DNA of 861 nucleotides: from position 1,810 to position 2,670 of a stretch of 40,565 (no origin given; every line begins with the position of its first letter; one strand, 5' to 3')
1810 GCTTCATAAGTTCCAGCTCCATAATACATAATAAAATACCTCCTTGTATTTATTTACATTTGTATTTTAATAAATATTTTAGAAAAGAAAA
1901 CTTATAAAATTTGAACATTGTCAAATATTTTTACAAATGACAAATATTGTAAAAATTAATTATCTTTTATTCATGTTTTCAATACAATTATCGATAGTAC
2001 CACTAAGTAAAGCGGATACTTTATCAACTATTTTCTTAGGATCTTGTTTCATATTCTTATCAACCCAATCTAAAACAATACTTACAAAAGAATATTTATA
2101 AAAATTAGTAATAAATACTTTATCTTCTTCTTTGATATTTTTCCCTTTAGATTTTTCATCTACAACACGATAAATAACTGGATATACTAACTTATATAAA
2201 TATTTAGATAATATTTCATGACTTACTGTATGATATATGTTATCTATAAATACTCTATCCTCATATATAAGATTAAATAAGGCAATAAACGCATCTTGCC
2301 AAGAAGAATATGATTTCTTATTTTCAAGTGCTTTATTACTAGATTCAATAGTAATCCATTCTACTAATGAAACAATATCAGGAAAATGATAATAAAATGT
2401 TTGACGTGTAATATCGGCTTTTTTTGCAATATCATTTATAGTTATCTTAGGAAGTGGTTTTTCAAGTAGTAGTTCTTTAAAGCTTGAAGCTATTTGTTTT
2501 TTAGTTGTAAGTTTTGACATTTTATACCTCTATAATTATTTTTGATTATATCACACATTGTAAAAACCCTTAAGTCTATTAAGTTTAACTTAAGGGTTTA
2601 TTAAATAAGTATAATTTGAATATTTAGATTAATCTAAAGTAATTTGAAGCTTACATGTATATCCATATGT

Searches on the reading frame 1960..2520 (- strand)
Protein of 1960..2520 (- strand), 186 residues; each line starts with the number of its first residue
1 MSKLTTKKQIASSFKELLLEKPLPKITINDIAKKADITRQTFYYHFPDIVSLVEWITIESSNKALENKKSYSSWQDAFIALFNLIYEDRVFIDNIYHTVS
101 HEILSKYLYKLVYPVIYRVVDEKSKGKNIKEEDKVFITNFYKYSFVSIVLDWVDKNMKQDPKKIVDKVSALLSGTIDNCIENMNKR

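Call 4: search_protein_families(library=pfam, proteins=[window:1960-2520:-], max_evalue=0.01)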
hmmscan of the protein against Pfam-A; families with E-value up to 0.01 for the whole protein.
window:1960-2520:- (186 aa): 3 families
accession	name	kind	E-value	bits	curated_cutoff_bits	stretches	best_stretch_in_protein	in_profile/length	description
PF14278.11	TetR_C_8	-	1.4e-30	105.8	26.1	1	73-173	2-102/103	Transcriptional regulator C-terminal region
PF00440.29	TetR_N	-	2.4e-07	30.9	24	1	16-54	7-45/47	Bacterial regulatory proteins, tetR family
PF02796.21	HTH_7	-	0.0013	19.2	23.8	1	25-43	21-39/45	Helix-turn-helix domain of resolvase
